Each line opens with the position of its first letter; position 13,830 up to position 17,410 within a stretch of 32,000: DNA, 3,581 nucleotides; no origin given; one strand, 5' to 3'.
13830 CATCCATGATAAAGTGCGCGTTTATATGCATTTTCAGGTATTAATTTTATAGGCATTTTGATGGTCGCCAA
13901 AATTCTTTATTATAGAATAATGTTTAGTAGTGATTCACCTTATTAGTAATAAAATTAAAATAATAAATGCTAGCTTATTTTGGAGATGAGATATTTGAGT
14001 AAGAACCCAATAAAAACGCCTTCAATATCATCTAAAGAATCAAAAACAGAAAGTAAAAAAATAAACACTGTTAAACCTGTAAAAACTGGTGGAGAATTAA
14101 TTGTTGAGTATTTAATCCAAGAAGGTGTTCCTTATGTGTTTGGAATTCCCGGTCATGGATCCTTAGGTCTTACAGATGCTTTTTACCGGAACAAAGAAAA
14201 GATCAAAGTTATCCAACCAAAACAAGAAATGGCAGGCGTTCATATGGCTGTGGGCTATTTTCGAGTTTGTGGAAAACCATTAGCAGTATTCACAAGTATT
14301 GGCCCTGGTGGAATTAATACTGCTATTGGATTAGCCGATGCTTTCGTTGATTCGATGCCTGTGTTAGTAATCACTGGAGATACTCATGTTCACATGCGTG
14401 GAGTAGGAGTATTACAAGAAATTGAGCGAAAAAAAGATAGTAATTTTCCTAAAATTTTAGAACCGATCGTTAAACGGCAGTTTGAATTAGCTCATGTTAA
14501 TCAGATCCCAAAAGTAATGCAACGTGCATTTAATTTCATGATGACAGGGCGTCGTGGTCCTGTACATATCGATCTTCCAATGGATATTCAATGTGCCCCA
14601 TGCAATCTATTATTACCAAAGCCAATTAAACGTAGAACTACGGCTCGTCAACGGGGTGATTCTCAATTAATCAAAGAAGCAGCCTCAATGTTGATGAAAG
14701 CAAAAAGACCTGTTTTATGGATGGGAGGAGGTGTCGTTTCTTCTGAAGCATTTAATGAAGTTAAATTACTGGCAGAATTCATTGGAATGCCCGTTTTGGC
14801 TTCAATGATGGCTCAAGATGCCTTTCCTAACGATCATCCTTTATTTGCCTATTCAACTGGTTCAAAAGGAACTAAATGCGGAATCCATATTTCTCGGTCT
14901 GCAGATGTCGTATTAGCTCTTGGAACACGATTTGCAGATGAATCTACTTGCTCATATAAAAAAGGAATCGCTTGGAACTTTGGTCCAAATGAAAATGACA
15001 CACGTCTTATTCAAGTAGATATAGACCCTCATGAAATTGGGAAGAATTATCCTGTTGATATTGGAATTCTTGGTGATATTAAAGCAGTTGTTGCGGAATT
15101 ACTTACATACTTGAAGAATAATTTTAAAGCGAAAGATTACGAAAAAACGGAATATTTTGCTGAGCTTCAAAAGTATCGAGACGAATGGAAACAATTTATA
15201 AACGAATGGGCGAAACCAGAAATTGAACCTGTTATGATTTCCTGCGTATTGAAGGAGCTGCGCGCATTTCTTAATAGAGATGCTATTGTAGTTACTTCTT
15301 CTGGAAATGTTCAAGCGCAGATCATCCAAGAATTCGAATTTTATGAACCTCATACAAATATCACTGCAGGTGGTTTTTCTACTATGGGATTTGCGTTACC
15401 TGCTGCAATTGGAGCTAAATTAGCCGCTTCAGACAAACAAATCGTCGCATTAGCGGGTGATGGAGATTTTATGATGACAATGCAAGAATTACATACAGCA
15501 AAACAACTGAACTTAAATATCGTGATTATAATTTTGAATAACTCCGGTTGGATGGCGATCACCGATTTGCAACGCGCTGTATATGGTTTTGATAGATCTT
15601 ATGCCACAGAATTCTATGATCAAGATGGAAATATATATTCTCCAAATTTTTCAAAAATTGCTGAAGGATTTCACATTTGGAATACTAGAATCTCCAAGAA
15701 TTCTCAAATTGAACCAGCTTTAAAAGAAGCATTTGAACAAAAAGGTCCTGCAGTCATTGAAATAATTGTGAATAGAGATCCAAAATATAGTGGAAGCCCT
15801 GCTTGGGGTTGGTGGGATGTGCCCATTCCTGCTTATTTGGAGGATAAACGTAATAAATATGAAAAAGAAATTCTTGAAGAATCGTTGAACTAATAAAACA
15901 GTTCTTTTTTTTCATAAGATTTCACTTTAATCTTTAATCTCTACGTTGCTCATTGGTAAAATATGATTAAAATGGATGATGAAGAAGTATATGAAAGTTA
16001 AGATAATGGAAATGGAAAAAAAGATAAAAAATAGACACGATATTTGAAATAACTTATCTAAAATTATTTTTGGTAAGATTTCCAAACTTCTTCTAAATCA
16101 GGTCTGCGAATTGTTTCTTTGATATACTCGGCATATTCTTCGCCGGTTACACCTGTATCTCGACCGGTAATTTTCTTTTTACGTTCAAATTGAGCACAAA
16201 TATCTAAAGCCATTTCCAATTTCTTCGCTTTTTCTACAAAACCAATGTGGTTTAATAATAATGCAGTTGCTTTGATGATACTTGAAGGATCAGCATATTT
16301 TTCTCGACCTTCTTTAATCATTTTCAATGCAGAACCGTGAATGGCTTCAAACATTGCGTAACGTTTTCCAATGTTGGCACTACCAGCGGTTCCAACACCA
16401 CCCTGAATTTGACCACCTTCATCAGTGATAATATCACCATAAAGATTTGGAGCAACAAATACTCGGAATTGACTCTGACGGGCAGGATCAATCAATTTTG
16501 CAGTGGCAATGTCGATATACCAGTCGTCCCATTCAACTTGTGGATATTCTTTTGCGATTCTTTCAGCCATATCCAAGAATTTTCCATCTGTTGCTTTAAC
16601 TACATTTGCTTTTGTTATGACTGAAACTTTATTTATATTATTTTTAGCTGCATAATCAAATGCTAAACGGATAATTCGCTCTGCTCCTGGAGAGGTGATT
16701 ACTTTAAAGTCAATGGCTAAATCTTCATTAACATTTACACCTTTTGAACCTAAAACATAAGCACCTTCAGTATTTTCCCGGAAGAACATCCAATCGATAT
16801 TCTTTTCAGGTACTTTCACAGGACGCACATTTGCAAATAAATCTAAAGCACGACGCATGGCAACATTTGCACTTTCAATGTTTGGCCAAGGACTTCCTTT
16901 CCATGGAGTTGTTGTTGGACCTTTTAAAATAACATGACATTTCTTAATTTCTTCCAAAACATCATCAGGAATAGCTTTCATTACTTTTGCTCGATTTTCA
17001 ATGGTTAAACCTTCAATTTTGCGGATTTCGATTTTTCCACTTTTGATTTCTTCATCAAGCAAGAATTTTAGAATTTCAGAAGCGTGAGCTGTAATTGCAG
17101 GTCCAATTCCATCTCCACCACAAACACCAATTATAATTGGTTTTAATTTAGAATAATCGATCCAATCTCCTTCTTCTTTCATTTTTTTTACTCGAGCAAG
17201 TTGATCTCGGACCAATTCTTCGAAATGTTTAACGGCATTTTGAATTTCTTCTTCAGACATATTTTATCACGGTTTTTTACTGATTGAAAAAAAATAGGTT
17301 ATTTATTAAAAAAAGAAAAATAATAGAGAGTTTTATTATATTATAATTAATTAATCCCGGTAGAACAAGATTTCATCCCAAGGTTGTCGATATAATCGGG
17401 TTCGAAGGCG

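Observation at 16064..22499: Aconitase, ATP-citrate lyase (BA) and isocitrate dehydrogenase clustered with no citrate synthase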

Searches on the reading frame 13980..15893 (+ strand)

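Call 19: search_protein_families(library=pfam, proteins=[window:13980-15893:+])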
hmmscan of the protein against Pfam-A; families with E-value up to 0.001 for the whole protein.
window:13980-15893:+ (637 aa): 3 families
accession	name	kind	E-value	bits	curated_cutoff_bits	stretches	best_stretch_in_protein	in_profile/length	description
PF02775.26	TPP_enzyme_C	-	3.2e-43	147.6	21.9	1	442-595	3-151/151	Thiamine pyrophosphate enzyme, C-terminal TPP binding domain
PF00205.28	TPP_enzyme_M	-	1.2e-38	132.3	30.4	1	231-374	1-137/137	Thiamine pyrophosphate enzyme, central domain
PF02776.23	TPP_enzyme_N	-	4.5e-29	101.1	26.8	1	36-149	2-115/119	Thiamine pyrophosphate enzyme, N-terminal TPP binding domain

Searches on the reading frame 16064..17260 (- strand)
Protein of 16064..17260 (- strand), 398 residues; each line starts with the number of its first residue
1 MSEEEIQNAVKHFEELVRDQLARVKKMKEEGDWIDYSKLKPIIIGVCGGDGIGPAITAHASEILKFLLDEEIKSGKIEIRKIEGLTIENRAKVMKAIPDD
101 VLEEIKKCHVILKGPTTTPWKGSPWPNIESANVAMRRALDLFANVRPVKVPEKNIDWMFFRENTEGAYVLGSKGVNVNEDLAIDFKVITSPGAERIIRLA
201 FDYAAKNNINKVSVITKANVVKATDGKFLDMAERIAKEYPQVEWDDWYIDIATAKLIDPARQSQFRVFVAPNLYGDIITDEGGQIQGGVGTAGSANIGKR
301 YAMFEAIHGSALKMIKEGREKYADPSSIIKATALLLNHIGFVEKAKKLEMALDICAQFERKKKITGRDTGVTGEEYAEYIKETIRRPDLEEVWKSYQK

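Call 3: search_protein_families(library=pfam, proteins=[window:16064-17260:-])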
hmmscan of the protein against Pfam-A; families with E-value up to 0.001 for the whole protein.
window:16064-17260:- (398 aa): 1 family
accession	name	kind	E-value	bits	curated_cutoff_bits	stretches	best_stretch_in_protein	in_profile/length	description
PF00180.25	Iso_dh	-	9.1e-65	219.6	27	1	44-355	2-322/348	Isocitrate/isopropylmalate dehydrogenase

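Call 4: search_protein_families(library=ncbifam, proteins=[window:16064-17260:-])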
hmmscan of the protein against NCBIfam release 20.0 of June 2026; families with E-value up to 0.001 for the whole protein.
window:16064-17260:- (398 aa): 16 families
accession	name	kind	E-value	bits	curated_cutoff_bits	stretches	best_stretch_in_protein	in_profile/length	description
NF006673.0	PRK09222.1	equivalog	1.3e-74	252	509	1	42-352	5-305/482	NADP-dependent isocitrate dehydrogenase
TIGR02088.1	LEU3_arch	subfamily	2.1e-69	234.3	409.8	1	45-360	2-305/324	isopropylmalate/isohomocitrate dehydrogenases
TIGR02924.1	ICDH_alpha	equivalog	2.1e-66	225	561.35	1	44-351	3-300/473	isocitrate dehydrogenase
NF006529.0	PRK08997.1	equivalog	3.8e-65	220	510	1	44-374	6-323/335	isocitrate dehydrogenase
NF040619.1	AksF_Meth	equivalog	1.6e-61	208.3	500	1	44-358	4-323/343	homoisocitrate dehydrogenase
NF040626.1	AksF2_Meth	equivalog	5.2e-61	206.7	540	1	44-382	4-328/333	homoisocitrate dehydrogenase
TIGR00175.1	mito_nad_idh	equivalog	1.7e-58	198.4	432.4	1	46-370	8-318/334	isocitrate dehydrogenase (NAD(+))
NF002898.0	PRK03437.1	equivalog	2.5e-52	178.2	393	1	42-380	5-345/347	3-isopropylmalate dehydrogenase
TIGR02089.1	TTC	equivalog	1.3e-47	162.4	470.4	1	44-369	6-335/352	tartrate dehydrogenase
NF005036.0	PRK06451.1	equivalog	1.3e-46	159.1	484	3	261-384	285-405/412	NADP-dependent isocitrate dehydrogenase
TIGR00169.1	leuB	equivalog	5.2e-43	147.4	353.2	1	44-363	2-331/349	3-isopropylmalate dehydrogenase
TIGR00183.1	prok_nadp_idh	equivalog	1.4e-41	142.8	567.3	2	171-355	184-383/417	isocitrate dehydrogenase (NADP(+))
NF006048.0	PRK08194.1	equivalog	4.9e-41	141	501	1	40-369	2-337/352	tartrate dehydrogenase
NF005425.0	PRK07006.1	equivalog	1.6e-40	139.1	490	3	261-353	292-381/416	NADP-dependent isocitrate dehydrogenase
NF040855.1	iso_homocit_dh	equivalog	2.3e-39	135.6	680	1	45-393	5-331/345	isocitrate--homoisocitrate dehydrogenase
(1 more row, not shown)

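Call 39: search_solved_structures(query=window:16064-17260:-, show_alignments=2, max_evalue=1e-30)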
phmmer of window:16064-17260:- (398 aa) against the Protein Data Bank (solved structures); distinct sequences matched with E-value up to 1e-30: 45.
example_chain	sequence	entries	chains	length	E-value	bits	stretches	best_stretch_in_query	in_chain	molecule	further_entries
6m3s_A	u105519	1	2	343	2.7e-52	181.1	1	44-374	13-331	Isocitrate dehydrogenase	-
6ltf_A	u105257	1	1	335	2.9e-52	181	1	44-374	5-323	Isocitrate dehydrogenase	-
6lky_A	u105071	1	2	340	3.1e-52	180.9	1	47-385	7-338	Putative isocitrate dehydrogenase, NAD-dependent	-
3blv_B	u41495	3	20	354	2.7e-42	148.2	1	46-352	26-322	Isocitrate dehydrogenase [NAD] subunit 2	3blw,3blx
3asj_A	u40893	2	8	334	9.1e-42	146.4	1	86-384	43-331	Homoisocitrate dehydrogenase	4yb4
1x0l_A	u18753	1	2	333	9.2e-42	146.4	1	86-384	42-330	Homoisocitrate dehydrogenase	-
2d1c_A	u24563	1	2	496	1e-41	146.3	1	43-385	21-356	Isocitrate dehydrogenase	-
3ah3_A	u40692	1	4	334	1.7e-41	145.6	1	86-383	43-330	Homoisocitrate dehydrogenase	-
8grb_B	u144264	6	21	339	3.1e-41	144.7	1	46-385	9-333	Isocitrate dehydrogenase [NAD] subunit alpha, mitochondrial | Human IDH3 alpha subunit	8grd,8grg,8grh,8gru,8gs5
2dht_A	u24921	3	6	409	3.2e-41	144.6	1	29-385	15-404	409aa long hypothetical NADP-dependent isocitrate dehydrogenase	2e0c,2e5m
5gre_A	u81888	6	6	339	6.7e-41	143.6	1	46-385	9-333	Isocitrate dehydrogenase [NAD] subunit alpha, mitochondrial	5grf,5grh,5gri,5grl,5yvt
6kde_A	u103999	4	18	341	6.7e-41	143.6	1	46-385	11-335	Isocitrate dehydrogenase [NAD] subunit alpha, mitochondrial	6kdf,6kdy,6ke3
6l57_A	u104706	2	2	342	6.8e-41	143.6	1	46-385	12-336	Isocitrate dehydrogenase [NAD] subunit alpha, mitochondrial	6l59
7ce3_A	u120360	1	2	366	8.6e-41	143.2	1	46-384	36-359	Isocitrate dehydrogenase [NAD] subunit alpha, mitochondrial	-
1wpw_A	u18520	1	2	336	8.6e-39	136.6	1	44-334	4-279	3-isopropylmalate dehydrogenase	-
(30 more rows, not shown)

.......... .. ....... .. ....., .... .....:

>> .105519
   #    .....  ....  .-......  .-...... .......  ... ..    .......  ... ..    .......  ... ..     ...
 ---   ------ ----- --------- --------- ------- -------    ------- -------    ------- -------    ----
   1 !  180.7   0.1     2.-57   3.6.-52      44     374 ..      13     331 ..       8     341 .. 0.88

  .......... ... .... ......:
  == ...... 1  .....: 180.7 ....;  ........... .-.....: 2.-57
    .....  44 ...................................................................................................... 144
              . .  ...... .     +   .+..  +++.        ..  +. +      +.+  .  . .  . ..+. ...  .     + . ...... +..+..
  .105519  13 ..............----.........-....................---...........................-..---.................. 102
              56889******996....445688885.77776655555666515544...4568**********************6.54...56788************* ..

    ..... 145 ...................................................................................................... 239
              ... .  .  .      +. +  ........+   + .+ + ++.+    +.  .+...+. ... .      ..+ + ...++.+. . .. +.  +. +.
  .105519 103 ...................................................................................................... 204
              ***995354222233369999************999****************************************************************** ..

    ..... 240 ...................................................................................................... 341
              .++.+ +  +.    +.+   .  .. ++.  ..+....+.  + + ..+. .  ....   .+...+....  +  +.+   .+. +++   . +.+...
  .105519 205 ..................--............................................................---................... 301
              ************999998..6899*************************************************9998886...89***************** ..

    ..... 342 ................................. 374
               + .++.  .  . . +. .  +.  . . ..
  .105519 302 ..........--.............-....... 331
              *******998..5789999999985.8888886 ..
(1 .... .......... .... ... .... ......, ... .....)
